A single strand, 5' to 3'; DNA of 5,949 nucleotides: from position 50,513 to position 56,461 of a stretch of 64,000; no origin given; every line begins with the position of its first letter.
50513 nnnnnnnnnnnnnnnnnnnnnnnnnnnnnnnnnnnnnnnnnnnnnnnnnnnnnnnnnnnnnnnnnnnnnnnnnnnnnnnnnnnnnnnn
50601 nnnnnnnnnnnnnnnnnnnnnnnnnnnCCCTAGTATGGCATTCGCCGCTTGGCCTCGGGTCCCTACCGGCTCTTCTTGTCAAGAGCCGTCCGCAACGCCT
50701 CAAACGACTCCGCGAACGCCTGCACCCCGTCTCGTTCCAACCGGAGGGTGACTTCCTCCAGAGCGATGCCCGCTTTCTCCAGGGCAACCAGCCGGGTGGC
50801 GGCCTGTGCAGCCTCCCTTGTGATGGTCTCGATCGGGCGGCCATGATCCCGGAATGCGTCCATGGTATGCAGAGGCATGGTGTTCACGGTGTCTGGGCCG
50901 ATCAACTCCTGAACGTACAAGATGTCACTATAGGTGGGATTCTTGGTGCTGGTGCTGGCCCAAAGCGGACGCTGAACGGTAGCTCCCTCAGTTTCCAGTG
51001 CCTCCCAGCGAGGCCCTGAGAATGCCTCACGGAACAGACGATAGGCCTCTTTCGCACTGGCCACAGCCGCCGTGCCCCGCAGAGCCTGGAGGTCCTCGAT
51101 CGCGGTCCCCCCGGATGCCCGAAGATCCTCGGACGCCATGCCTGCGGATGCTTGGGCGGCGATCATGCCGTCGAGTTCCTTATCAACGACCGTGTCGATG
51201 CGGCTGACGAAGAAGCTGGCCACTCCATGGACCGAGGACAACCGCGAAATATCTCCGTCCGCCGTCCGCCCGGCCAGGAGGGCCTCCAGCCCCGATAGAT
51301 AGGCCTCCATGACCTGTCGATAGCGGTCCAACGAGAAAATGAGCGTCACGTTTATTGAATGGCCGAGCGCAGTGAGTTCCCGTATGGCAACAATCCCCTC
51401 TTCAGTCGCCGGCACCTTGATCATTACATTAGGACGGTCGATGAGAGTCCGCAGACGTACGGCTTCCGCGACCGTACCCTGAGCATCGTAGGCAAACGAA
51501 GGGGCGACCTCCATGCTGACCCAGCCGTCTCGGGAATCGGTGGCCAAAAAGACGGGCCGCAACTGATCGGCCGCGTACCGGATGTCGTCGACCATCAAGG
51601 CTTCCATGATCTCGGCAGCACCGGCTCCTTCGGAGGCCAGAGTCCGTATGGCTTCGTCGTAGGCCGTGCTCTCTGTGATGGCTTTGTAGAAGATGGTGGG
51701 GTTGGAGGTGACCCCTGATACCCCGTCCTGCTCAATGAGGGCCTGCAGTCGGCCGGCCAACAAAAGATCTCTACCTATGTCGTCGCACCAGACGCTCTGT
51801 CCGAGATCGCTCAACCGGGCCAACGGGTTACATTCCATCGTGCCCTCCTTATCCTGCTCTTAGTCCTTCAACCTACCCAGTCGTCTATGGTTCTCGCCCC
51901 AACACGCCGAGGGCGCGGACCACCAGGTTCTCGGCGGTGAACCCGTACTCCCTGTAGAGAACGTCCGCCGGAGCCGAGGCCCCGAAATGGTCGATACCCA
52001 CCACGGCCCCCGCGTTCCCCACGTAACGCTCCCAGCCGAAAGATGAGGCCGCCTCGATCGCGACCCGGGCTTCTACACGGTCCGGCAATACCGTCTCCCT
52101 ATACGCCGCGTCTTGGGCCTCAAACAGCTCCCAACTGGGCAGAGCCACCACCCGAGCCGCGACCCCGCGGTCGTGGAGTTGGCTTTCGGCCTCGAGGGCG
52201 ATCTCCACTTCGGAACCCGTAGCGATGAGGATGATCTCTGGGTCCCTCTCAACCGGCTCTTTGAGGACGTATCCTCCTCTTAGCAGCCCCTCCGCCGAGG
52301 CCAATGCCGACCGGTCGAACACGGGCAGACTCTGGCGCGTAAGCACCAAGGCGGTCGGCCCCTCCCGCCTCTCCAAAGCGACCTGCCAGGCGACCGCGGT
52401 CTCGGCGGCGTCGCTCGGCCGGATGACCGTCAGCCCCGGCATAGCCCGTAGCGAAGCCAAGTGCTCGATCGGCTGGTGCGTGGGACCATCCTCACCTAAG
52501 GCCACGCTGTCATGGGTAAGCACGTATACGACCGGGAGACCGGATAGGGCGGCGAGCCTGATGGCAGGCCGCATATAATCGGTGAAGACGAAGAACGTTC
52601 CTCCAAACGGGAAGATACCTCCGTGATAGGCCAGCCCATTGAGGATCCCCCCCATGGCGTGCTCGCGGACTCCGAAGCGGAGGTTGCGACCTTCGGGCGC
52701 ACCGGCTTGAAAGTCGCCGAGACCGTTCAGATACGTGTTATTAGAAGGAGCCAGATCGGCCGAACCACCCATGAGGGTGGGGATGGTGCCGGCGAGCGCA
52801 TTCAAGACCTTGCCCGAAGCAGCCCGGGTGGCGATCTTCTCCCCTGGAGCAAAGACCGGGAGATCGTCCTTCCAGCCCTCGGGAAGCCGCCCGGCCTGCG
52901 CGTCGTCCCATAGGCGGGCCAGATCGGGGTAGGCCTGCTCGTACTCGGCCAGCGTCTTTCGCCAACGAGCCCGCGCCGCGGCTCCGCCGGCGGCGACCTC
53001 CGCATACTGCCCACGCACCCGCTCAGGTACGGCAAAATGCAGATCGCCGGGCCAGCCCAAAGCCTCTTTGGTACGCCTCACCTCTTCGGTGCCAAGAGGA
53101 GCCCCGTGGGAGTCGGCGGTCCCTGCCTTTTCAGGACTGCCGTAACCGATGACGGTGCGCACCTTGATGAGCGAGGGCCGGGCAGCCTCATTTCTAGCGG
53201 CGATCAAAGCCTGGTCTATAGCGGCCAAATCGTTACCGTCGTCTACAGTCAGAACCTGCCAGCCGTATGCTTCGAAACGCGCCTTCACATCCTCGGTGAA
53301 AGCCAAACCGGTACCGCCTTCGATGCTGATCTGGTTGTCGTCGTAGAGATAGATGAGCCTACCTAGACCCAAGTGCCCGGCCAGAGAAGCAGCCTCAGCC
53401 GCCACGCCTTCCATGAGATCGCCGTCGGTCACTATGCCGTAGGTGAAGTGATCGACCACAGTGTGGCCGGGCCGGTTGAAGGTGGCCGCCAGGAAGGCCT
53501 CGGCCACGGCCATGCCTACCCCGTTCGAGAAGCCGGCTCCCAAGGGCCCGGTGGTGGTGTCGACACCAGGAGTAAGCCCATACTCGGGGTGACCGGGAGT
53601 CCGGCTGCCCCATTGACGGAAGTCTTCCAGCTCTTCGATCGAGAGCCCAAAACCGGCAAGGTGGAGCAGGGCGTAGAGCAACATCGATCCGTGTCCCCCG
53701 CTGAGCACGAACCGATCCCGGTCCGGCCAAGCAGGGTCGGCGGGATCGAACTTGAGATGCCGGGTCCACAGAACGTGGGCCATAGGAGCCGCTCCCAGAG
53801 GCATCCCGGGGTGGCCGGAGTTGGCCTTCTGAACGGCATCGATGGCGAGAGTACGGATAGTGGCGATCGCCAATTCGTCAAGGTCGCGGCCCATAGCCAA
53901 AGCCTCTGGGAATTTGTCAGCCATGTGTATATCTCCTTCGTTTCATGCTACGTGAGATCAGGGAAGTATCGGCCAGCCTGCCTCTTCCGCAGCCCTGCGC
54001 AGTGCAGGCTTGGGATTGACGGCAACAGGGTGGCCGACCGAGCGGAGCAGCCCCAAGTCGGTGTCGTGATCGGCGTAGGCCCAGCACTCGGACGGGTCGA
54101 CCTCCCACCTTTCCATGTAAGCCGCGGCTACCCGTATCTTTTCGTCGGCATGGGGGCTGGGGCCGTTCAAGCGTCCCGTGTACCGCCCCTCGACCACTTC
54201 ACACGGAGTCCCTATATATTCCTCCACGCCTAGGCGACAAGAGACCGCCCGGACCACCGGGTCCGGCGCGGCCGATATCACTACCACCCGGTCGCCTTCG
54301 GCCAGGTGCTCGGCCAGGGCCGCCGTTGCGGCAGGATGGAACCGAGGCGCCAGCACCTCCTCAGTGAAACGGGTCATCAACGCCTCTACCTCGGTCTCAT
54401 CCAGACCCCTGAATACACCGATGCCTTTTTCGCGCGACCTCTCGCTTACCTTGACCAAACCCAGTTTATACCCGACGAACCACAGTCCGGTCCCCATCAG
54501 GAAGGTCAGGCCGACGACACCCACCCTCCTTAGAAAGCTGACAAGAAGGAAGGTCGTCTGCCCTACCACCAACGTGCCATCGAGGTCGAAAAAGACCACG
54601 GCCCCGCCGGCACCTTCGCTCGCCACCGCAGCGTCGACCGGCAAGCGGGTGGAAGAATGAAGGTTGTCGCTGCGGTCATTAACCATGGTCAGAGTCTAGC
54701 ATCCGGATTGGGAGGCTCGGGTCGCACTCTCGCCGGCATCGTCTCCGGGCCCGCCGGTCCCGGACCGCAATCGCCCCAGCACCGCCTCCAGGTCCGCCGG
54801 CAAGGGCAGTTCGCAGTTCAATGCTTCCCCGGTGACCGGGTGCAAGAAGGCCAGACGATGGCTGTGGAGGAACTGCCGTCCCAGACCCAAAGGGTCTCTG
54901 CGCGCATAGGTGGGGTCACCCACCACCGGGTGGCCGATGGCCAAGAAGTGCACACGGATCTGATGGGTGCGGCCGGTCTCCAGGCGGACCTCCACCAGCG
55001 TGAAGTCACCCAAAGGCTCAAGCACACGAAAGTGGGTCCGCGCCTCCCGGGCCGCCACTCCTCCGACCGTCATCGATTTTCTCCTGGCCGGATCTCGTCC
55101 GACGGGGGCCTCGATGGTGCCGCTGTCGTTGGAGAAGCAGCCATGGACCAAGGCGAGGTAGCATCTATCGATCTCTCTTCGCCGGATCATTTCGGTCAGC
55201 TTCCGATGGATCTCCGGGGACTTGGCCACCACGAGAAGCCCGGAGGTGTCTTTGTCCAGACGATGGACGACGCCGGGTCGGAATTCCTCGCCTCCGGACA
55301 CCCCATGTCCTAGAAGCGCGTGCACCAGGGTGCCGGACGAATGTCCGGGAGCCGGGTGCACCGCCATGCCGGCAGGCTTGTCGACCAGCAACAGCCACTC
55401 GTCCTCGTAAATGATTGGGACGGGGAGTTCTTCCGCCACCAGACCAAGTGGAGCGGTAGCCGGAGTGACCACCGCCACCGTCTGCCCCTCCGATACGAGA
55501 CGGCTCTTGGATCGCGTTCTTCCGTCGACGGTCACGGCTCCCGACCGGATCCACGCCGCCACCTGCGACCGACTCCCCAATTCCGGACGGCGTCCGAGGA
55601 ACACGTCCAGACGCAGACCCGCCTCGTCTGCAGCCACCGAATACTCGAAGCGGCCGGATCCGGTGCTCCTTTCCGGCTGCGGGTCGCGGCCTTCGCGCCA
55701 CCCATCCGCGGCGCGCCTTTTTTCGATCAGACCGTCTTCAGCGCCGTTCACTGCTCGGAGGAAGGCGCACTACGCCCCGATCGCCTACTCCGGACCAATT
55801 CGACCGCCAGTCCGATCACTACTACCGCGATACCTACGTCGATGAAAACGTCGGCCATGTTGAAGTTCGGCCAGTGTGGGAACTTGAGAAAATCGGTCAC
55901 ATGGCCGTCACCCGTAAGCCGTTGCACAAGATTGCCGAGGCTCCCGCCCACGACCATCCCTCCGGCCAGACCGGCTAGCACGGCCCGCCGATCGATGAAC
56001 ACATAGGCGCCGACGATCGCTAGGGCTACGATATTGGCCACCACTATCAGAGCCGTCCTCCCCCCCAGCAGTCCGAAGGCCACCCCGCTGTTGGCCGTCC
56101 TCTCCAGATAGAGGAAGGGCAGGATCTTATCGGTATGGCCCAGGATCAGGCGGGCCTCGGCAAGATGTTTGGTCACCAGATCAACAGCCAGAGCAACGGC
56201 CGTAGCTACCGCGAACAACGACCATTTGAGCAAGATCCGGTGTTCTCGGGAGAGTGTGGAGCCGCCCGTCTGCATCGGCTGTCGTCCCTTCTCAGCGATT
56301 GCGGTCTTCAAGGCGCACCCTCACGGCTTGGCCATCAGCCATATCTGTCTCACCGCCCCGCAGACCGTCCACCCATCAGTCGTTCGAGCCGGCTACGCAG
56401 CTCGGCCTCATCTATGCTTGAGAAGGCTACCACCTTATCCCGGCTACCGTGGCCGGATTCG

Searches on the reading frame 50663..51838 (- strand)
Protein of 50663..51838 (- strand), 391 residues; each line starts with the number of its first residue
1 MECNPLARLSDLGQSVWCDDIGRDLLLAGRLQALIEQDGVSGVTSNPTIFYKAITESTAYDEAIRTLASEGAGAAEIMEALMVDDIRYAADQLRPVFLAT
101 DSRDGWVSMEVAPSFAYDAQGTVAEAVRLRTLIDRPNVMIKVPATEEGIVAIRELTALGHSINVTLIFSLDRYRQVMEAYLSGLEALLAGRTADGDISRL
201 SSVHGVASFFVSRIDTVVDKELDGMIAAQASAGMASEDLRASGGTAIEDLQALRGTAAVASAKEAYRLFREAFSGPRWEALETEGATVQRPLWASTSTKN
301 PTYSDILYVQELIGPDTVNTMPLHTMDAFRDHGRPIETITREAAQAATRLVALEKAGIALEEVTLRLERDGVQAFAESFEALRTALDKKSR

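Call 11: search_protein_families(library=ncbifam, proteins=[window:50663-51838:-])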
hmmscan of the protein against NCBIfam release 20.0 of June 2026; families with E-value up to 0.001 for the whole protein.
window:50663-51838:- (391 aa): 11 families
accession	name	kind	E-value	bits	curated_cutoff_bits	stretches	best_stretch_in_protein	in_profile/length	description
NF002881.0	PRK03343.1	subfamily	3.8e-140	467.2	367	1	4-390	4-364/370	transaldolase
NF007080.0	PRK09533.1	equivalog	1.1e-139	466.9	712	1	4-389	3-371/949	bifunctional transaldolase/phosoglucose isomerase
TIGR00876.1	tal_mycobact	equivalog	4.3e-96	322.3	233.75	1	14-382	3-347/350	transaldolase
NF003026.0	PRK03903.1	equivalog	7.3e-68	229.1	344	2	14-226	5-201/323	transaldolase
TIGR00875.1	fsa_talC_mipB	equivalog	2.3e-12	46.8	245.95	1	104-170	51-112/213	fructose-6-phosphate aldolase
TIGR00874.1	talAB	equivalog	2.9e-10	40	396.2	1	35-180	22-169/317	transaldolase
NF009001.0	PRK12346.1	subfamily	4.1e-08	33.1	439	1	43-181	31-171/316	transaldolase A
NF009299.0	PRK12656.1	equivalog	1.4e-06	28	214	1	116-170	63-116/222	fructose-6-phosphate aldolase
NF009296.0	PRK12653.1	subfamily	1.8e-06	27.9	306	1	115-170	61-114/220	fructose-6-phosphate aldolase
NF008965.0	PRK12309.1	equivalog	1.2e-05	24.6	550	1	86-180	74-175/392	transaldolase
TIGR02134.1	transald_staph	equivalog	0.0007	19.4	281.95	0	107-196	61-152/236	transaldolase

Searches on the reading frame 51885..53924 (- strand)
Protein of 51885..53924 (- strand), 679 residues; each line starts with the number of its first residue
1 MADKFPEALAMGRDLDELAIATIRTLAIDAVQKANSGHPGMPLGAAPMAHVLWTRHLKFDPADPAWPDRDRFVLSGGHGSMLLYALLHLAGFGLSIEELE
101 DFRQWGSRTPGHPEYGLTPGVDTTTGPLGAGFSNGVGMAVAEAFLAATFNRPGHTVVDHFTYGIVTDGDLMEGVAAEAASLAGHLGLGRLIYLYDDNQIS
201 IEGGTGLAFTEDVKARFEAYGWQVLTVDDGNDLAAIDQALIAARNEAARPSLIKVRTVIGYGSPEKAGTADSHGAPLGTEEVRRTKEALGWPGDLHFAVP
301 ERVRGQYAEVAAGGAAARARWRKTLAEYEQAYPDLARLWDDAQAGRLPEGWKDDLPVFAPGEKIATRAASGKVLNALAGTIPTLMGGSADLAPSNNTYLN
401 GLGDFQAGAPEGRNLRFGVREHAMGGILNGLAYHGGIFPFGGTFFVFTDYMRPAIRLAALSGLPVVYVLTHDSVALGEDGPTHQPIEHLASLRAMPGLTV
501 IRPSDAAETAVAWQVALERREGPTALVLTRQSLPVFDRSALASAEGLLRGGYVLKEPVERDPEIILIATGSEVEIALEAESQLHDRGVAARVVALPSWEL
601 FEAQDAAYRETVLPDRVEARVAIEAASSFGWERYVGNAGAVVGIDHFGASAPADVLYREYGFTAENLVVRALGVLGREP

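Call 11: search_protein_families(library=ncbifam, proteins=[window:51885-53924:-])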
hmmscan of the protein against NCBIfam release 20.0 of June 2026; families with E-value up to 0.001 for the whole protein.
window:51885-53924:- (679 aa): 8 families
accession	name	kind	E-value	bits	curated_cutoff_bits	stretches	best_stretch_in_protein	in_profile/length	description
TIGR00232.1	tktlase_bact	equivalog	7.6e-271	900.1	682.25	1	19-671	3-649/654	transketolase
NF004558.0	PRK05899.2-4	equivalog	1e-181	605.7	788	1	16-669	3-644/651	transketolase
NF004559.0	PRK05899.2-5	equivalog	9.3e-85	285.1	488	1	15-595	18-536/627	transketolase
NF004556.0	PRK05899.2-2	equivalog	1.5e-59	201.9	575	2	22-299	23-286/639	transketolase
TIGR00204.1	dxs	equivalog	3.2e-16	59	465.95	1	457-594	397-527/616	1-deoxy-D-xylulose-5-phosphate synthase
NF003933.0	PRK05444.2-2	equivalog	2e-13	49.7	395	2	163-311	145-299/606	1-deoxy-D-xylulose-5-phosphate synthase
NF008968.0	PRK12315.1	subfamily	9.6e-06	24.1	510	0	163-262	141-248/582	1-deoxy-D-xylulose-5-phosphate synthase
TIGR00759.1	aceE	equivalog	0.00041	18.4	859.9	0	67-227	129-289/885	pyruvate dehydrogenase (acetyl-transferring), homodimeric type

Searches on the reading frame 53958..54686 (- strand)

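Call 44: search_protein_families(library=ncbifam, proteins=[window:53958-54686:-], max_evalue=0.00001)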
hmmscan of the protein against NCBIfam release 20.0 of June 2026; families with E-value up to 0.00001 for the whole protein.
window:53958-54686:- (242 aa): 5 families
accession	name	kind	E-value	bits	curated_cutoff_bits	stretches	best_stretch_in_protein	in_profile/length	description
TIGR01490.1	HAD-SF-IB-hyp1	subfamily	2.2e-37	129.3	98.3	1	31-228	2-201/202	HAD-IB family hydrolase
NF052360.1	HolPasePseu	equivalog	2.2e-34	119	280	1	31-241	4-215/218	histidinol-phosphatase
NF052359.1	HolPaseNeis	equivalog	4.3e-23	82.2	400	1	31-241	4-218/221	histidinol-phosphatase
TIGR01488.1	HAD-SF-IB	subfamily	6e-19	68.7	45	1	30-215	1-175/177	HAD-IB family phosphatase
TIGR00338.1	serB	equivalog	1.2e-06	28.2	144.15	1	130-235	100-205/219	phosphoserine phosphatase SerB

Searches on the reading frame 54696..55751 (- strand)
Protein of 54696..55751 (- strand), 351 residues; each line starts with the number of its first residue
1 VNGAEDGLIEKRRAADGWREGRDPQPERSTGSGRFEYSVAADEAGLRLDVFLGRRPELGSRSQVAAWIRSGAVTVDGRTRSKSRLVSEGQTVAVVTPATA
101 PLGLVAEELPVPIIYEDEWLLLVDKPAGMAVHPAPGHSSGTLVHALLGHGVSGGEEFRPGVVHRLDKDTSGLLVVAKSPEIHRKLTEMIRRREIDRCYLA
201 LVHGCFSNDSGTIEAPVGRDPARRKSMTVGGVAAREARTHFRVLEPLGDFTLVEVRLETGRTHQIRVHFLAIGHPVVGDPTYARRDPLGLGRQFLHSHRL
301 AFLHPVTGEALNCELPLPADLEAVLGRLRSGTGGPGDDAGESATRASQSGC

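Call 11: search_protein_families(library=ncbifam, proteins=[window:54696-55751:-])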
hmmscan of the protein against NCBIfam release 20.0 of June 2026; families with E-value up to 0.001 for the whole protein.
window:54696-55751:- (351 aa): 8 families
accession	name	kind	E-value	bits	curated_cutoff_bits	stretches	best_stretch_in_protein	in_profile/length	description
TIGR00005.1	rluA_subfam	subfamily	5.2e-83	278.8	192.7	1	43-328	3-297/298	RluA family pseudouridine synthase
NF008385.0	PRK11180.1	equivalog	2.3e-64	217.8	351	1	37-330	9-314/325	23S rRNA pseudouridine(1911/1915/1917) synthase RluD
NF008249.0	PRK11025.1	equivalog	4.3e-42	144.1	378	1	38-330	12-315/317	23S rRNA pseudouridine(955/2504/2580) synthase RluC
NF007543.0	PRK10158.1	equivalog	2.1e-27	96.2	286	1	112-316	15-216/219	bifunctional tRNA pseudouridine(32) synthase/23S rRNA pseudouridine(746) synthase RluA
NF008321.0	PRK11112.1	equivalog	2.4e-27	95.9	328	1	112-317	3-223/257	tRNA pseudouridine(65) synthase TruC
TIGR01621.1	RluA-like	hypoth_equivalog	5.1e-20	71.6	222.3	1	113-303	4-184/217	TIGR01621 family pseudouridine synthase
TIGR00093.1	TIGR00093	subfamily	1.9e-06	27.7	109.3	1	162-277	34-136/161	pseudouridine synthase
NF008097.0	PRK10839.1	equivalog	0.00012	21.8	275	0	163-277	99-198/232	16S rRNA pseudouridine(516) synthase RsuA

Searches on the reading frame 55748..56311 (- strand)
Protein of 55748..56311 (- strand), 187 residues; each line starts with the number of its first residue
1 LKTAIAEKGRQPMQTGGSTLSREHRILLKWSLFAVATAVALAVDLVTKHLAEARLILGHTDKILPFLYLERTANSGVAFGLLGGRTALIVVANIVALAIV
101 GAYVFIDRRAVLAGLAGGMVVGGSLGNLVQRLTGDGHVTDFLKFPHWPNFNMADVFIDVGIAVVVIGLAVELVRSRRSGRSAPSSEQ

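Call 44: search_protein_families(library=ncbifam, proteins=[window:55748-56311:-], max_evalue=0.00001)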
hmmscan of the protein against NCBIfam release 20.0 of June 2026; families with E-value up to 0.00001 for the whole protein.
window:55748-56311:- (187 aa): 23 families
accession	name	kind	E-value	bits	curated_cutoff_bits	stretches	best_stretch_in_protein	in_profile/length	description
NF011360.0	PRK14779.1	subfamily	1e-24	87.4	177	1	31-166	10-151/163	lipoprotein signal peptidase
NF011351.0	PRK14769.1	subfamily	6.6e-21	75.2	216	1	34-166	9-141/156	lipoprotein signal peptidase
NF011362.0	PRK14781.1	subfamily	3e-20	73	177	1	28-168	19-159/170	lipoprotein signal peptidase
NF011365.0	PRK14784.1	equivalog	6e-20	72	181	1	32-177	6-151/160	lipoprotein signal peptidase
TIGR00077.1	lspA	equivalog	7.7e-20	71.4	73.95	1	30-166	9-152/164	signal peptidase II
NF011371.0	PRK14790.1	equivalog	4.8e-17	62.3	202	1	28-177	7-161/169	lipoprotein signal peptidase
NF011370.0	PRK14789.1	equivalog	5.7e-15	55.5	248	1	30-165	8-146/194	lipoprotein signal peptidase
NF011368.0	PRK14787.1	equivalog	5.9e-15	55.7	177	1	33-166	4-151/167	lipoprotein signal peptidase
NF011354.0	PRK14772.1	equivalog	6.7e-15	54.9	321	1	21-166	17-166/190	lipoprotein signal peptidase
NF011366.0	PRK14785.1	subfamily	1e-14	54.9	256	1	25-168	39-189/198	lipoprotein signal peptidase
NF011367.0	PRK14786.1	equivalog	1.6e-14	54.3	190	1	37-164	7-138/154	lipoprotein signal peptidase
NF011357.0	PRK14775.1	equivalog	3.2e-14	53.2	201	1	35-174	9-150/170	lipoprotein signal peptidase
NF011352.0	PRK14770.1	equivalog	9e-14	51.3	223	1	39-167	25-161/173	lipoprotein signal peptidase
NF011353.0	PRK14771.1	equivalog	3.3e-13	49.7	241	1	23-168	5-155/179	lipoprotein signal peptidase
NF011355.0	PRK14773.1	subfamily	3e-11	43.5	218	1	70-171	76-189/206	lipoprotein signal peptidase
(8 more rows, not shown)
